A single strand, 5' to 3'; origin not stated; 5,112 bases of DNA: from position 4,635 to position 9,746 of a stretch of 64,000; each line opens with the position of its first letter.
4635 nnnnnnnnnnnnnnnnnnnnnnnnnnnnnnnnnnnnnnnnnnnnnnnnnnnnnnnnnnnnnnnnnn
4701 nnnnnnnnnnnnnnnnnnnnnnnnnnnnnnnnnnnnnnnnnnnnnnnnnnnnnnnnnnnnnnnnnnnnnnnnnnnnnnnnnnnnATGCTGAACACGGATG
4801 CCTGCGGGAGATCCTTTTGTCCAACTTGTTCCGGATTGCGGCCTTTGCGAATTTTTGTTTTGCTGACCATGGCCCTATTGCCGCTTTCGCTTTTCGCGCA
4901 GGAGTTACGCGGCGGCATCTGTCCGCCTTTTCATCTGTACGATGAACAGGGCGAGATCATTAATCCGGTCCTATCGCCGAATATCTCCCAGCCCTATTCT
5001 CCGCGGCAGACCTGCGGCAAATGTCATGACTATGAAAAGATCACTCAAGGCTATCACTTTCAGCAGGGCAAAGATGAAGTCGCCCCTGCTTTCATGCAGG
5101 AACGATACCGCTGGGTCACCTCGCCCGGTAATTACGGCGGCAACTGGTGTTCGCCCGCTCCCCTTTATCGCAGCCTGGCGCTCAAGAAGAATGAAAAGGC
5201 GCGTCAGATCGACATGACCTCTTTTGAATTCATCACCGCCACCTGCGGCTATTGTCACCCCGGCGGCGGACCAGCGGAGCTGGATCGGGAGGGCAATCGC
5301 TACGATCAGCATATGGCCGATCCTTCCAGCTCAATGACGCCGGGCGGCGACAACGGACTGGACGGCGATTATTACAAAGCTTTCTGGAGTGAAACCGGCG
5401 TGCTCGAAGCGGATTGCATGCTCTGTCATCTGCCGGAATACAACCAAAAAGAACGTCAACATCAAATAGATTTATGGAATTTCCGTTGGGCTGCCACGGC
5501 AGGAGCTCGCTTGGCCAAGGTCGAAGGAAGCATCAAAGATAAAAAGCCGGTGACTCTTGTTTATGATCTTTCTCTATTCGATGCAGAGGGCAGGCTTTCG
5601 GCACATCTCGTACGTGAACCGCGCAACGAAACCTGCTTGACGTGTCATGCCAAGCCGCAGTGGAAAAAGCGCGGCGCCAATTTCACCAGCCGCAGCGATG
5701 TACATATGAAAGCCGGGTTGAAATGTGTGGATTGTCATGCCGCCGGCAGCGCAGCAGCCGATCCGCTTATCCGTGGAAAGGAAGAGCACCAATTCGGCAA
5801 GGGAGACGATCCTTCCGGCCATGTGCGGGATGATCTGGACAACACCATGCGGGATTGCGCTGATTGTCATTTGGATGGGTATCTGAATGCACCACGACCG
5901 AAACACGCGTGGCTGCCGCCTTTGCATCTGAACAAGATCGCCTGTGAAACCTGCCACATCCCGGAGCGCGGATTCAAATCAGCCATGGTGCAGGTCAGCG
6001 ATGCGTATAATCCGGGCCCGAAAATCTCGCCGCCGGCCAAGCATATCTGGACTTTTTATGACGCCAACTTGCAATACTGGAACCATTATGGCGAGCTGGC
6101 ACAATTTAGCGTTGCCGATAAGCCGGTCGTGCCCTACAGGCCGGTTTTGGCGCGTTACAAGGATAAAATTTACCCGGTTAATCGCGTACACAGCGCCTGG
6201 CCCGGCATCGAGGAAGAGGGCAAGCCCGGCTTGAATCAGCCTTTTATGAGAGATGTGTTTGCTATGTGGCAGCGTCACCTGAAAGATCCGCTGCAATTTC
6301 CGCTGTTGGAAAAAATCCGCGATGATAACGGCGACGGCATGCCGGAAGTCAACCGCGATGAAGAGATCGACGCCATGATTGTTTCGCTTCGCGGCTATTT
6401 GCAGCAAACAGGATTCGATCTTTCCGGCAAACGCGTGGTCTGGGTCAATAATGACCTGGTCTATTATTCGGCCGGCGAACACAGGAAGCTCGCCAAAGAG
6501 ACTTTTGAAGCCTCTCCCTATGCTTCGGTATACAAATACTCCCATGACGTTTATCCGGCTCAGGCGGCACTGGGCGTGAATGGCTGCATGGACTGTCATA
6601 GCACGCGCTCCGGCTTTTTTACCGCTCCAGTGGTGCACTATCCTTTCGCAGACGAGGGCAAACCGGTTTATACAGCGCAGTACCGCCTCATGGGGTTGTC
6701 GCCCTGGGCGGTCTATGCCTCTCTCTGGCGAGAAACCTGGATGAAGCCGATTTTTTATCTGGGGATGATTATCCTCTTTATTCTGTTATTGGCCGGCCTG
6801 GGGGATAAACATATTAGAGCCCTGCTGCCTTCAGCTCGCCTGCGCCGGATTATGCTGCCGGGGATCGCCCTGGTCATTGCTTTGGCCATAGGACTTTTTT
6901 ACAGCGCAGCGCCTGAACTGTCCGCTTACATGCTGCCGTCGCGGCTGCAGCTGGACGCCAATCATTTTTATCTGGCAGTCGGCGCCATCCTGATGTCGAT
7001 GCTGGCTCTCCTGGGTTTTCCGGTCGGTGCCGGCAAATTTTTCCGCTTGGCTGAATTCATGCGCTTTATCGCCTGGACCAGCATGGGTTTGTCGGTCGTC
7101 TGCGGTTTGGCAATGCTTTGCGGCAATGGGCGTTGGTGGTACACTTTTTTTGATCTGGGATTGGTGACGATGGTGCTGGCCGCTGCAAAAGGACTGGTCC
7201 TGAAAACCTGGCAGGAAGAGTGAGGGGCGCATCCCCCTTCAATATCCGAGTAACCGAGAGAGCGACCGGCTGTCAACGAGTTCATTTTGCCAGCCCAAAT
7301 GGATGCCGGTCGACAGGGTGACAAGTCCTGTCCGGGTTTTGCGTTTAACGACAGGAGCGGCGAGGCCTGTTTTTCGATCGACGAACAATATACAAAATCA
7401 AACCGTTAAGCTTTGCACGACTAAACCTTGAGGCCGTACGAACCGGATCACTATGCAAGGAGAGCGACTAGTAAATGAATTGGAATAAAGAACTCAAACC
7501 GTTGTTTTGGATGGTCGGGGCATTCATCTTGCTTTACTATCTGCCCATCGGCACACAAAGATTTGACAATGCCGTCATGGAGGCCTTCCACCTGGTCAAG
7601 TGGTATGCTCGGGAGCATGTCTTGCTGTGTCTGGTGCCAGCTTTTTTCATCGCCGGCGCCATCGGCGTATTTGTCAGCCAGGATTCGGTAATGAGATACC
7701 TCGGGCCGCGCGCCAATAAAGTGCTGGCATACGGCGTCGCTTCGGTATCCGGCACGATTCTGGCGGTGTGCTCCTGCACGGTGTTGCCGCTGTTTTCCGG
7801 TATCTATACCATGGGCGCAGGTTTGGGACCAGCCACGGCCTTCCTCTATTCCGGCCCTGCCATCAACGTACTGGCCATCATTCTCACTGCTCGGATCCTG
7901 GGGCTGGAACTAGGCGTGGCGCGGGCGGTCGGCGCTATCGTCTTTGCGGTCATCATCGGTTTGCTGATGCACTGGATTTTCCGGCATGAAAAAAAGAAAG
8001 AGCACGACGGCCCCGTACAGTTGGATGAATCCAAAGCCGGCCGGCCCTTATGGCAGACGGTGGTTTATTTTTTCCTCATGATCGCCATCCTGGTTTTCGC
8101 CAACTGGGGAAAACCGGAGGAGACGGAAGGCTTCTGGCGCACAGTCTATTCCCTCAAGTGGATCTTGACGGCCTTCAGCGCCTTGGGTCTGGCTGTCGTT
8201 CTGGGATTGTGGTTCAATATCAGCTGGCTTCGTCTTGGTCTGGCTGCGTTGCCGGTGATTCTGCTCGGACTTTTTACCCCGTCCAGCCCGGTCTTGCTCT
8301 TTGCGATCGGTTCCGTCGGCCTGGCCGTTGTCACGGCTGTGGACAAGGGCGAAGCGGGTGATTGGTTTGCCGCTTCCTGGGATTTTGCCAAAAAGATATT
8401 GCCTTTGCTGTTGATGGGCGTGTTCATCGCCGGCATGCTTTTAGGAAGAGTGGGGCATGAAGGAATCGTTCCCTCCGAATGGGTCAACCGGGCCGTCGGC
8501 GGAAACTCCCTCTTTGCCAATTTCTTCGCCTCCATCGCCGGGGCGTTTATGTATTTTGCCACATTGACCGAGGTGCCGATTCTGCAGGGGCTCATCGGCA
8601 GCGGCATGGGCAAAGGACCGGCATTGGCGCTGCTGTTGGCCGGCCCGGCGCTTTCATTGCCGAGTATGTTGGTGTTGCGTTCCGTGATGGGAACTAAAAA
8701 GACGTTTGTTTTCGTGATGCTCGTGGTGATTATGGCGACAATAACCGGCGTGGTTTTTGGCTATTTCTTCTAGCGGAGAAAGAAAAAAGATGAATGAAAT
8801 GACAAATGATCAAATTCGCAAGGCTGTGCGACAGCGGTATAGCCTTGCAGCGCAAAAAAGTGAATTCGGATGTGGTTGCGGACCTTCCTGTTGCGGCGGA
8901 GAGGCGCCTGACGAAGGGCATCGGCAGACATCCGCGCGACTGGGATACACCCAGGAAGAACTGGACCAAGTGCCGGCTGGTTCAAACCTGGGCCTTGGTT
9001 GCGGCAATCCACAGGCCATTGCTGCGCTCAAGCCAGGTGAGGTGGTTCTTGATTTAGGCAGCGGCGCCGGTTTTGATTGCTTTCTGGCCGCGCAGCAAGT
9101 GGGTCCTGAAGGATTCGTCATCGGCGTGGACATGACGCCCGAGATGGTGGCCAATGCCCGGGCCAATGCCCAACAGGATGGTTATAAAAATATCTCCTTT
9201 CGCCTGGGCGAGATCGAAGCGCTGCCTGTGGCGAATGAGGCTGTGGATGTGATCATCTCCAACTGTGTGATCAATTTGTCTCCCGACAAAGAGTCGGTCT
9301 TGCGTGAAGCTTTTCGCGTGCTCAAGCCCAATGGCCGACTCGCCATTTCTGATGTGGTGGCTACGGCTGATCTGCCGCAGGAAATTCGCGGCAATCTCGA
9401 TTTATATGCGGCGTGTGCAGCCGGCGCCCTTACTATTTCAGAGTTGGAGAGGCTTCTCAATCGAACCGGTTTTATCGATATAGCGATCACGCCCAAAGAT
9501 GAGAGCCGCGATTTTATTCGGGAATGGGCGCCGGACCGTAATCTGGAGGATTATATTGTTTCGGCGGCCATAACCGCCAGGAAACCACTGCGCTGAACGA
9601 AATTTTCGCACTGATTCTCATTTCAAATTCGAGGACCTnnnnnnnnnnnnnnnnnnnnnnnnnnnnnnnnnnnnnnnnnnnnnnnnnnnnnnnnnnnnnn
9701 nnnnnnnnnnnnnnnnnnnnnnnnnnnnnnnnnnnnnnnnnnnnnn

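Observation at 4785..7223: Octaheme c-type cytochrome with membrane anchor sits directly behind arsR at the head of an ars operon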

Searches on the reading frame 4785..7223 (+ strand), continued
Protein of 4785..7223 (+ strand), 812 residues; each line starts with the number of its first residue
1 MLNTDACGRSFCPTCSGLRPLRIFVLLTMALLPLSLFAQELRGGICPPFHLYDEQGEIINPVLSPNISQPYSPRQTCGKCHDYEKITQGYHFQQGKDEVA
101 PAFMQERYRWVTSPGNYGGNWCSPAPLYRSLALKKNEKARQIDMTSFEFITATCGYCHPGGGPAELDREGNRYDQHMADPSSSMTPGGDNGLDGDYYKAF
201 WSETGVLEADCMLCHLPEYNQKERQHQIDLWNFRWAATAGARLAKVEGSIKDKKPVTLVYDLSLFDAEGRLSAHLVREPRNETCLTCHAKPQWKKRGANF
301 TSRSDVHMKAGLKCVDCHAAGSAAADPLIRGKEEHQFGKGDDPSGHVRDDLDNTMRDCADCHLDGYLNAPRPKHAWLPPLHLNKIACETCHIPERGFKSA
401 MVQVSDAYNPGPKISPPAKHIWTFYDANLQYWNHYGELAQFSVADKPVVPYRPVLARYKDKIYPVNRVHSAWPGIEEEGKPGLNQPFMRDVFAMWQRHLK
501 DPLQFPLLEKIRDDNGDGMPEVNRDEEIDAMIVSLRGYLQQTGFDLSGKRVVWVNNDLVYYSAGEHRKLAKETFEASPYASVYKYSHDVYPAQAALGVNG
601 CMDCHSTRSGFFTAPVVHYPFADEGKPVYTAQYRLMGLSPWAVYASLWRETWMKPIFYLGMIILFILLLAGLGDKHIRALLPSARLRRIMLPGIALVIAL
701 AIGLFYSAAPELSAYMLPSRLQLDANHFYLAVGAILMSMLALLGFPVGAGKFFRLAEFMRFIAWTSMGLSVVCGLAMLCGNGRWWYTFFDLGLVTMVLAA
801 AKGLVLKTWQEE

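Call 84: search_protein_families(library=pfam, proteins=[L012:7638-8111:+, L012:8108-8623:+, L019:7282-8094:+, L001:13483-13989:+, L009:7799-8236:+, L022:7497-7868:+, L027:2680-4014:+, L019:359-1690:+, L011:729-1310:+, L007:6053-6766:+], max_evalue=0.001)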
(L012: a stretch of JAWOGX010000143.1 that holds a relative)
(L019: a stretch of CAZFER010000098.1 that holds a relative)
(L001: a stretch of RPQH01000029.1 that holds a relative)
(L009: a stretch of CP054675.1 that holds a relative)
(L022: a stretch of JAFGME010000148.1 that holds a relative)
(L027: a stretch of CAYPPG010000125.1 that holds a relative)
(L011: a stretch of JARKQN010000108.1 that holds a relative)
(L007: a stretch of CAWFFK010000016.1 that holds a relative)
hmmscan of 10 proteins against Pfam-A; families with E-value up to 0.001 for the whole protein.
L012:7638-8111:+ (157 aa): 1 family
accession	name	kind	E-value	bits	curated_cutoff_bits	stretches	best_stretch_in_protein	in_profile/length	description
PF03773.19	ArsP_1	-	2.5e-09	37.1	32.3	1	33-156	12-134/294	Predicted permease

L012:8108-8623:+ (171 aa): 1 family
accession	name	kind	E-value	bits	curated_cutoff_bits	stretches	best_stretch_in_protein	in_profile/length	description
PF03773.19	ArsP_1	-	2.4e-10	40.5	32.3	1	41-165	15-139/294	Predicted permease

L019:7282-8094:+ (270 aa): 1 family
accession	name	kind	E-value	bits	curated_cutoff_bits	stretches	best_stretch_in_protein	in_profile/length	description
PF09719.15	C_GCAxxG_C_C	-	1.6e-11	44.7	27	1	79-208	3-115/118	Putative redox-active protein (C_GCAxxG_C_C)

L001:13483-13989:+ (168 aa): 4 families
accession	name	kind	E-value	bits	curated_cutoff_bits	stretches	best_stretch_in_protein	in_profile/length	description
PF00578.27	AhpC-TSA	-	3.8e-22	79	26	1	24-144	2-123/124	AhpC/TSA family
PF08534.16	Redoxin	-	3.6e-19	69.4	26.6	1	29-160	8-147/148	Redoxin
PF13905.12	Thioredoxin_8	-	9e-07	29.6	27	1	50-141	3-93/94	Thioredoxin-like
PF00085.26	Thioredoxin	-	1.9e-05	25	23.5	1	45-98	14-67/103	Thioredoxin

L009:7799-8236:+ (145 aa): 1 family
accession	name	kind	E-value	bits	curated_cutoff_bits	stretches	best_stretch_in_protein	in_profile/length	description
PF09719.15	C_GCAxxG_C_C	-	2e-33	115.4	27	1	15-143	1-118/118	Putative redox-active protein (C_GCAxxG_C_C)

L022:7497-7868:+ (123 aa): 0 families

L027:2680-4014:+ (444 aa): 1 family
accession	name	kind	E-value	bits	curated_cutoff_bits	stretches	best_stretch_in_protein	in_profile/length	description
PF02321.23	OEP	-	5.7e-67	225.6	22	2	251-439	3-187/187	Outer membrane efflux protein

L019:359-1690:+ (443 aa): 6 families
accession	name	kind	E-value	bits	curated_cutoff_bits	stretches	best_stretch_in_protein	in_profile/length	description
PF16576.10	HlyD_D23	-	1.2e-22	80.7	30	1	79-333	22-205/214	Barrel-sandwich domain of CusB or HlyD membrane-fusion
PF13437.12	HlyD_3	-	8.7e-16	59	22.2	1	239-331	2-95/106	HlyD family secretion protein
PF00364.28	Biotin_lipoyl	-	0.00015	22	22.1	0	237-266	43-72/73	Biotin-requiring enzyme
PF00529.27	CusB_dom_1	-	0.00025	21.7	26.5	0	49-407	2-88/89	Cation efflux system protein CusB domain 1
PF13533.13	Biotin_lipoyl_2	-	0.00048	20.3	29.8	0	239-257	3-21/32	Biotin-lipoyl like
PF12700.13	HlyD_2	-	0.00052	19.3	25.1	0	54-169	43-159/416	HlyD family secretion protein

L011:729-1310:+ (193 aa): 2 families
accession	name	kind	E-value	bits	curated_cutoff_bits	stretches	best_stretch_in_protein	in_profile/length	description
PF09603.15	Fib_succ_major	-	7.8e-21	75.6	33.9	1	39-190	5-187/187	Fibrobacter succinogenes major domain (Fib_succ_major)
PF07603.17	Lcl_C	-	6.8e-05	23.6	34.9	1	39-189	9-116/117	Lcl C-terminal domain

L007:6053-6766:+ (237 aa): 1 family
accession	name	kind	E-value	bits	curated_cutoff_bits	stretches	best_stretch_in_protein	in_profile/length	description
PF03167.25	UDG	-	3.8e-14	53.4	24.3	1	55-233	3-139/141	Uracil DNA glycosylase superfamily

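Call 88: search_protein_representatives(protein=window:4785-7223:+)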
Query: 812 residues. Proteins with E-value up to 0.001 (for the whole library): 1013; up to 1e-10: 611; up to 1e-30: 210. The best 150 are listed.
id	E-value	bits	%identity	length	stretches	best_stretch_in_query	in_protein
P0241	6.9e-279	943.9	64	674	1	42-663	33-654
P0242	2.6e-269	912.3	53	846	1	42-806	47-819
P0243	2.7e-253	859.2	61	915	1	44-639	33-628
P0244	3.7e-230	782.7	53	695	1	141-804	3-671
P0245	1.4e-226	770.9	47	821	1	42-805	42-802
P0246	1.0e-180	619.1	46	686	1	131-802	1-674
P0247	4.9e-175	600.3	52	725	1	165-670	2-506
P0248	8.7e-172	589.6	47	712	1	142-752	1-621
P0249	4.2e-165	567.5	50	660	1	160-651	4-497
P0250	5.9e-162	557.1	55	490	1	243-672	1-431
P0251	6.5e-148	510.6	47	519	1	132-638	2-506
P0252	1.3e-126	440.2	58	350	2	321-567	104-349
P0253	1.4e-126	440.1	68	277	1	145-421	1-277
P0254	2.3e-125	436.0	52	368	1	238-598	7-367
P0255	1.3e-119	417.0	45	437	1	380-802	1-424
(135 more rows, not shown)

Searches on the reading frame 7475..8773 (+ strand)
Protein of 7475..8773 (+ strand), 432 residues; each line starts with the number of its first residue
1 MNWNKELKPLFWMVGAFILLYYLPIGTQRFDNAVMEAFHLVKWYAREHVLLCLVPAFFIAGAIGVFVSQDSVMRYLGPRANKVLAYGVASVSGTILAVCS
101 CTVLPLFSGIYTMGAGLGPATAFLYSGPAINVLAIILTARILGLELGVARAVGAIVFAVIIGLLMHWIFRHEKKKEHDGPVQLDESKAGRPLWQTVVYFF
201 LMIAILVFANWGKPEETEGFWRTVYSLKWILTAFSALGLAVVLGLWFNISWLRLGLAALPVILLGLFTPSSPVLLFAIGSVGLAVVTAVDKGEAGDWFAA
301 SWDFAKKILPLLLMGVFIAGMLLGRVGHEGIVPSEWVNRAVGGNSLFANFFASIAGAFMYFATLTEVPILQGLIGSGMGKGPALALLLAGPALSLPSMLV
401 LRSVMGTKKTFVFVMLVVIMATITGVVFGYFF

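Call 3: search_protein_families(library=pfam, proteins=[window:7475-8773:+], max_evalue=0.01)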
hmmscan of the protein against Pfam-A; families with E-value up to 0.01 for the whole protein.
window:7475-8773:+ (432 aa): 1 family
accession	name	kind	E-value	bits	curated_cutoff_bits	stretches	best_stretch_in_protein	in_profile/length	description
PF03773.19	ArsP_1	-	1.9e-77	260.8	32.3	1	37-430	5-294/294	Predicted permease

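Call 4: search_protein_families(library=ncbifam, proteins=[window:7475-8773:+], max_evalue=0.01)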
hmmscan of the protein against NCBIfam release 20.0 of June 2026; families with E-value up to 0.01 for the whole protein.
window:7475-8773:+ (432 aa): 2 families
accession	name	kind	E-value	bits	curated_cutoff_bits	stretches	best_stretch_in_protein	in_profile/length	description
NF033936.1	CuZnOut_SO0444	equivalog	1.4e-33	116.5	300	2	56-179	15-136/351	SO_0444 family Cu/Zn efflux transporter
NF040736.1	efflux_SaoE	equivalog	8e-32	110.8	325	2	53-172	22-139/352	efflux transporter SaoE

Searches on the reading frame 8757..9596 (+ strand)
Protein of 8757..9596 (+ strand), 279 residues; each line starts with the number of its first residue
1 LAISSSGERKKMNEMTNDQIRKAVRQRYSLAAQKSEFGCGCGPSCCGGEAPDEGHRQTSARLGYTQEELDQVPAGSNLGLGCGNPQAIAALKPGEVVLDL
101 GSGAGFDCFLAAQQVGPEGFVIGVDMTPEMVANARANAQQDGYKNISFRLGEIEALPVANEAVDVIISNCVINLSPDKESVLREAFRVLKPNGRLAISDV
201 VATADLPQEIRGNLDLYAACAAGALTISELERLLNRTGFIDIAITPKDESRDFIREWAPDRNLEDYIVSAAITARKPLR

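Call 3: search_protein_families(library=pfam, proteins=[window:8757-9596:+], max_evalue=0.01)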
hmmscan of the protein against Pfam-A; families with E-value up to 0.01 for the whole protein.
window:8757-9596:+ (279 aa): 16 families
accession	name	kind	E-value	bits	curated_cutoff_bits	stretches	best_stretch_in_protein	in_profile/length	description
PF13847.12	Methyltransf_31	-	1.6e-43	148.3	27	1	92-238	2-145/145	Methyltransferase domain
PF08241.18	Methyltransf_11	-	1.5e-22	80.4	21.2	1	98-197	1-95/95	Methyltransferase domain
PF13649.12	Methyltransf_25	-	3.3e-22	79.4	27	1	97-193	1-97/97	Methyltransferase domain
PF01209.24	Ubie_methyltran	-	8.6e-18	65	20.1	1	88-198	42-152/233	ubiE/COQ5 methyltransferase family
PF08242.18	Methyltransf_12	-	1.7e-13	51.6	30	1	98-195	1-98/98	Methyltransferase domain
PF13489.12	Methyltransf_23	-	2.4e-11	44.1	27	1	89-239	17-159/164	Methyltransferase domain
PF01135.25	PCMT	-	3.2e-10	40.6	20.3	1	90-152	70-132/210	Protein-L-isoaspartate(D-aspartate) O-methyltransferase (PCMT)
PF06325.19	PrmA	-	1.2e-07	32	22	1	91-202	159-263/296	Ribosomal protein L11 methyltransferase (PrmA)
PF05175.20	MTS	-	8.2e-07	29.2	23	1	94-197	32-138/170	Methyltransferase small domain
PF20922.3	Anamorsin_N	-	4.6e-06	26.9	27.1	1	157-248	46-125/163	Anamorsin, N-terminal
PF24675.1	NpmA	-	3e-05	23.8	60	1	94-162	24-95/214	16S rRNA (adenine(1408)-N(1))-methyltransferase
PF01170.24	UPF0020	-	5.5e-05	23.4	22.3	1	120-169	78-128/197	RMKL-like, methyltransferase domain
PF05148.21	Methyltransf_8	-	0.00023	21.5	27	1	152-201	112-160/219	Hypothetical methyltransferase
PF02390.23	Methyltransf_4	-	0.00044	20.2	24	1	95-153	3-60/173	Putative methyltransferase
PF13679.12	Methyltransf_32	-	0.00083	19.8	27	1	93-161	25-100/143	Methyltransferase domain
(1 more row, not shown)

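Call 4: search_protein_families(library=ncbifam, proteins=[window:8757-9596:+], max_evalue=0.01)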
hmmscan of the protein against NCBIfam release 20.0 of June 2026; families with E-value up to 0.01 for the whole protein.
window:8757-9596:+ (279 aa): 67 families (the best 25 are shown)
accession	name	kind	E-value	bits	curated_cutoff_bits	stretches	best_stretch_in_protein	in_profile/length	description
NF008823.0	PRK11873.1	subfamily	6.4e-109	363.6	263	1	15-278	2-269/272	arsenite methyltransferase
NF047649.1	MTase_UXPK_star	exception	1.5e-53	181.7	460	1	10-243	3-227/283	methyltransferase/UXPK-star double selenoprotein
NF041537.1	ArsM_AhpD_UU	exception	2.7e-51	174.4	510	1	13-243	6-226/345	arsenite methyltransferase/AhpD domain selenoprotein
NF041536.1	ArsM_DUF2284_UU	exception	1.3e-46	158.9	575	1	15-244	8-227/459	arsenite methyltransferase/DUF2284 domain selenoprotein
NF040538.1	methyl_ArsM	equivalog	1.6e-44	152.5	500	2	157-249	165-260/356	arsinothricin biosynthesis methyltransferase ArsM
NF038099.1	AsSugarArsM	exception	1.3e-27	96.8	400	1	76-248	41-222/321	arsenosugar biosynthesis arsenite methyltransferase ArsM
NF045667.1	MTase_DVU1556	equivalog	2.1e-27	96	155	1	87-240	16-161/213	DVU_1556 family methyltransferase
NF040539.1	AST_met_ArsM_2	exception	4.3e-27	95.6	240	1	96-245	59-211/262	putative arsinothricin biosynthesis methyltransferase ArsM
NF001244.0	PRK00216.1-5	equivalog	1e-16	61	216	1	91-204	46-160/236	bifunctional demethylmenaquinone methyltransferase/2-methoxy-6-polyprenyl-1,4-benzoquinol methylase UbiE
TIGR02072.1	BioC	equivalog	1.4e-16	61.1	184.95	1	95-242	36-174/244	malonyl-ACP O-methyltransferase BioC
NF043040.1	corrin_prot_MT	hypoth_equivalog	7.3e-16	58.2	180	1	89-209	36-159/216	corrinoid protein-associated methyltransferase CpaM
TIGR01934.1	MenG_MenH_UbiE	subfamily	1.6e-14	53.8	158.35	1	92-204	38-148/223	ubiquinone/menaquinone biosynthesis methyltransferase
NF052510.1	methyltran_MpqE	exception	3.1e-14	52.9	335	1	89-197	42-151/234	methyl-plastoquinone biosynthesis methyltransferase MpqE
TIGR01983.1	UbiG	equivalog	5.2e-14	52.1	102.95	1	55-200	23-154/228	bifunctional 2-polyprenyl-6-hydroxyphenol methylase/3-demethylubiquinol 3-O-methyltransferase UbiG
NF001240.0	PRK00216.1-1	equivalog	5.7e-14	51.8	378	1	88-199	58-170/251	bifunctional demethylmenaquinone methyltransferase/2-methoxy-6-polyprenyl-1,4-benzoquinol methylase UbiE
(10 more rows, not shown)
